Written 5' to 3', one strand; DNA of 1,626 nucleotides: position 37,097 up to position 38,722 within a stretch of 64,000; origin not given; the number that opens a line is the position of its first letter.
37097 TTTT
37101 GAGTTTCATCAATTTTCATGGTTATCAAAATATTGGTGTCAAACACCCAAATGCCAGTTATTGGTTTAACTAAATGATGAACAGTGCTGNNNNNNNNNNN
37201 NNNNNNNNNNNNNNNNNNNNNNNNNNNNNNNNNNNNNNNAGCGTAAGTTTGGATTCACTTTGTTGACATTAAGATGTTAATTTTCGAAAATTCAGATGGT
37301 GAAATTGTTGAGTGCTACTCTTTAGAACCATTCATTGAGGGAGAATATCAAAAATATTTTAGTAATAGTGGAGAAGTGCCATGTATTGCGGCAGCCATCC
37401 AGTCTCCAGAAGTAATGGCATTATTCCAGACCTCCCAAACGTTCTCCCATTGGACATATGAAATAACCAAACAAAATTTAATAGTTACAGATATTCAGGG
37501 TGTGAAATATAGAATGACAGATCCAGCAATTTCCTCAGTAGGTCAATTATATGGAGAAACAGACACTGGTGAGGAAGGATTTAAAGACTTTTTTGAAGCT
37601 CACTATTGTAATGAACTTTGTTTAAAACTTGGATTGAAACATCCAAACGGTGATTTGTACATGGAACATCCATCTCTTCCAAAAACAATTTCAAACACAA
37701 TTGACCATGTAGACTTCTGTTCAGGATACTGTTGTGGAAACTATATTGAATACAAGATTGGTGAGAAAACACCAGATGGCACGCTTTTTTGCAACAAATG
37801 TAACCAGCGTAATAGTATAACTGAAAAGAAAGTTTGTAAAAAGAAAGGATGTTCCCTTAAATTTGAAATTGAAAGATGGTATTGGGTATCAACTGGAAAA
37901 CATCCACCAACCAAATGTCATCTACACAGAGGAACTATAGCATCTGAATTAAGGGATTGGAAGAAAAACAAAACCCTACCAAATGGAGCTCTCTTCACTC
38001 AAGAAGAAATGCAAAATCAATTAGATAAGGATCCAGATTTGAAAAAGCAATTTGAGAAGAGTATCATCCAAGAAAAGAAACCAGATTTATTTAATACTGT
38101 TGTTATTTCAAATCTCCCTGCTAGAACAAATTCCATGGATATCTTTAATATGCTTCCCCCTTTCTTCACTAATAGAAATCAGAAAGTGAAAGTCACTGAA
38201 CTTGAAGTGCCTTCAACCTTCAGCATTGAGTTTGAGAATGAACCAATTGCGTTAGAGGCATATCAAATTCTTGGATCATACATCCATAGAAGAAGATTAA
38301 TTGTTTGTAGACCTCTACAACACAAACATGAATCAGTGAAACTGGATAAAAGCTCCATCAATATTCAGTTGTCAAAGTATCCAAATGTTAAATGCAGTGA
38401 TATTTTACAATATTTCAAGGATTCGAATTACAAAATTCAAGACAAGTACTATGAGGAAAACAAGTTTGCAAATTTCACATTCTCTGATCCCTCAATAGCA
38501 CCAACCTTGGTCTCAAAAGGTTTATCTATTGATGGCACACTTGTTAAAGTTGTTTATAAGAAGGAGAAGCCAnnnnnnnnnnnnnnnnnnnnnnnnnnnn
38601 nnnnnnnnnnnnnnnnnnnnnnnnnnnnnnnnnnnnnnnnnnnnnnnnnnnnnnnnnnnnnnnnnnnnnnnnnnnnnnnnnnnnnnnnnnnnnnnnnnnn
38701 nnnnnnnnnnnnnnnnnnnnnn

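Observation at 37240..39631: Alpha-kinase catalytic domain fused to a Cys/His cluster and a C-terminal PIN-like nuclease domain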

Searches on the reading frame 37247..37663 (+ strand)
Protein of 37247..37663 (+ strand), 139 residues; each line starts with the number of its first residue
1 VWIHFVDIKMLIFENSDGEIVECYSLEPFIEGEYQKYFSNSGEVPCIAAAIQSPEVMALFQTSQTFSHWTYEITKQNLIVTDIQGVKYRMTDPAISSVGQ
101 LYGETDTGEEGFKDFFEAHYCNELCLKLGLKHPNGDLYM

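Call 78: search_solved_structures(query=window:37247-37663:+, max_evalue=0.001, show_alignments=2)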
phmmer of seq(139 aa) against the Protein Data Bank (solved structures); distinct sequences matched with E-value up to 0.001: 11.
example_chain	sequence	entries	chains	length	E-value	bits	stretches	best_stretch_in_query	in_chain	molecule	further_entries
1ia9_A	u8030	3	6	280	4.6e-15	59.1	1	22-131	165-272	TRANSIENT RECEPTOR POTENTIAL-RELATED PROTEIN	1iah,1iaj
7shq_A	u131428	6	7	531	6e-15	58.7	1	9-131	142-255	Eukaryotic elongation factor 2 kinase,Eukaryotic elongation factor 2 kinase | Eukaryotic elongation factor 2 kinase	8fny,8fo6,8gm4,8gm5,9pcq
9ocw_A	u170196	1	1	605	7.5e-15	58.4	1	9-131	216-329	Calmodulin-1,Eukaryotic elongation factor 2 kinase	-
4kuj_A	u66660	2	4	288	4.4e-14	55.9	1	25-130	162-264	Protein kinase, putative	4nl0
5dyj_A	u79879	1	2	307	1.1e-13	54.6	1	15-131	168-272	Myosin heavy chain kinase A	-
3lkm_A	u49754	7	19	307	1.1e-13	54.6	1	15-131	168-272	Myosin heavy chain kinase A | Myosin-II heavy chain kinase A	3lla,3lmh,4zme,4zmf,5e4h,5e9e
3pdt_A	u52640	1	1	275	1.2e-13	54.5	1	15-130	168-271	Myosin heavy chain kinase A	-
3lmi_A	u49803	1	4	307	1.4e-12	51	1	15-131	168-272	Myosin heavy chain kinase A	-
4zs4_A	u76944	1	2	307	1.4e-12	51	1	15-131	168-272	Myosin heavy chain kinase A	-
8zd3_B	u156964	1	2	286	6.9e-09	39.1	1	11-134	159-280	Alpha-protein kinase 1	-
9j4p_A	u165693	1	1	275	3.5e-08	36.8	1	11-133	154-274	Alpha-protein kinase 1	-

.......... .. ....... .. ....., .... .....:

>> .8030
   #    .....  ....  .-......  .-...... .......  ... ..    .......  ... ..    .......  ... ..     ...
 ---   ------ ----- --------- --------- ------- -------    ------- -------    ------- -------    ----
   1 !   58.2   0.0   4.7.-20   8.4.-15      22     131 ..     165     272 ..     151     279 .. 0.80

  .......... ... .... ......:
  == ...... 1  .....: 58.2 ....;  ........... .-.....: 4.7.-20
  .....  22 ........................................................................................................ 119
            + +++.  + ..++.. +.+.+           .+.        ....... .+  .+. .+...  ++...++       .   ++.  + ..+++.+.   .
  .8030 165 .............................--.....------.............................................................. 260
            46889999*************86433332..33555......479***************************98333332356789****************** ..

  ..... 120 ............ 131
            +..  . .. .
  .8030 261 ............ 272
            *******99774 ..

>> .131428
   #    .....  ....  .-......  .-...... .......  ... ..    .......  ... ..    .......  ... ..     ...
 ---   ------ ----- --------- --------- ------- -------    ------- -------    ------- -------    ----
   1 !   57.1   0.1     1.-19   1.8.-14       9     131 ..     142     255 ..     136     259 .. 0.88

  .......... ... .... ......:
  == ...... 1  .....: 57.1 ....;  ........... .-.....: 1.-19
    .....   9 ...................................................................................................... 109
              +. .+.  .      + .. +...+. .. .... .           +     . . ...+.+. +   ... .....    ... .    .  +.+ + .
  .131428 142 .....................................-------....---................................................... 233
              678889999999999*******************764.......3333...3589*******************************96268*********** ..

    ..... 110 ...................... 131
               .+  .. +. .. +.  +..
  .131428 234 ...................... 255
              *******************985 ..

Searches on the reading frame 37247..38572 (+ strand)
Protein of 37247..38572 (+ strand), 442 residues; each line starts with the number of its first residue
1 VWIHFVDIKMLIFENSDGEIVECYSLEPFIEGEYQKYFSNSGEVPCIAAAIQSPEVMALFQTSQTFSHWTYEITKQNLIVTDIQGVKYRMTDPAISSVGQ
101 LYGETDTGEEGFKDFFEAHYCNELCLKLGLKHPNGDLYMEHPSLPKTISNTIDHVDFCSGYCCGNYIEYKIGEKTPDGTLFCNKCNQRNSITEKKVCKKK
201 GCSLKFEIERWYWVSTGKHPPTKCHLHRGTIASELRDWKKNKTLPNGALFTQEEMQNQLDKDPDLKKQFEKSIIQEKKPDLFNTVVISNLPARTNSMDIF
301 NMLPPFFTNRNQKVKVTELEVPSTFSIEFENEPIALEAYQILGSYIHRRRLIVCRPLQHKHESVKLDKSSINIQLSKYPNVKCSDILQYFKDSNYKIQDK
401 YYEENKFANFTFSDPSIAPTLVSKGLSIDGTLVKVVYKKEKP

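Call 39: find_homologous_proteins(query=A1, max_evalue=0.001)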
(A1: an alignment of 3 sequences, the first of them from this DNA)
Query A1 (3 sequences) (442 aa, profile of the alignment): 18 proteins with E <= 0.001 among 3714 candidates.
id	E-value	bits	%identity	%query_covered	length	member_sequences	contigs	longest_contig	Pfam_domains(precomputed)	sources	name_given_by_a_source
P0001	5.3e-150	518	100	80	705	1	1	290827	PF02816.25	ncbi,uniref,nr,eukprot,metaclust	ncbi:predicted protein [Naegleria gruberi]|uniref:Predicted protein n=1 Tax=Naegleria gruberi TaxID=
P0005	1.6e-31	128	33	55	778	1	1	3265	PF02816.25,PF25106.2,PF13519.13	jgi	jgi:hypothetical protein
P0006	1.4e-19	88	39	30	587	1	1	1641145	PF02816.25,PF25106.2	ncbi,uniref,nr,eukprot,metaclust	ncbi:protein serine/threonine kinase [Heterostelium album PN500]|uniref:Protein serine/threonine kin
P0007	2.1e-19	88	41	26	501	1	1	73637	PF02816.25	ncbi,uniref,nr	ncbi:hypothetical protein SteCoe_13986 [Stentor coeruleus]|uniref:Alpha-type protein kinase domain-c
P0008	6.4e-17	80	43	24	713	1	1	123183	PF02816.25,PF25106.2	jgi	jgi:hypothetical protein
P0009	2.6e-16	78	38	28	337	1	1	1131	PF02816.25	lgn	-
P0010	4.7e-14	70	38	25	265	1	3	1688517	PF02816.25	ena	-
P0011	5.9e-13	67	39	27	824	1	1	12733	PF02816.25,PF25106.2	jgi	jgi:hypothetical protein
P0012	5.2e-12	64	37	30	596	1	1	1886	PF02816.25,PF25106.2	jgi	-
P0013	1.7e-11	62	40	22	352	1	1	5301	PF02816.25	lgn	-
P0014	4.3e-11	60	35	27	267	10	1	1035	PF02816.25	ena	-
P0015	9.0e-11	59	31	29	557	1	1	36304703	PF02816.25,PF25106.2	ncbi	ncbi:hypothetical protein PFISCL1PPCAC_7999, partial [Pristionchus fissidentatus]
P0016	9.6e-10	56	46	15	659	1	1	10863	PF02816.25,PF13519.13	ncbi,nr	ncbi:UNVERIFIED_CONTAM: hypothetical protein HDU68_000940 [Siphonaria sp. JEL0065]|nr:hypothetical p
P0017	6.6e-9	53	38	24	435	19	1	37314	PF02816.25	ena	-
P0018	6.7e-9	53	33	29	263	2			PF02816.25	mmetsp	mmetsp:Transcript_9043/g.16600 ORF Transcript_9043/g.16600 Transcript_9043/m.16600 type:complete len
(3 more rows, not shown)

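Call 75: find_encoding_contigs(protein=P0005, flank=2000, max_places=2)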
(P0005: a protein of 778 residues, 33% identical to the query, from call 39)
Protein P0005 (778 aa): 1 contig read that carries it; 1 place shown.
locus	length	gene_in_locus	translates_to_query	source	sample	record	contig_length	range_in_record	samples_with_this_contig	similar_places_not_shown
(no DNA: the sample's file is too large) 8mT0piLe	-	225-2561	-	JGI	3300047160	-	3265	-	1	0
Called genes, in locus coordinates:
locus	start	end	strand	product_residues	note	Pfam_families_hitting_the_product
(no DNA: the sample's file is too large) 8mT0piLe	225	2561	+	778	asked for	PF13519:VWA_2 (weak), PF25106:VWA_4, PF02816:Alpha_kinase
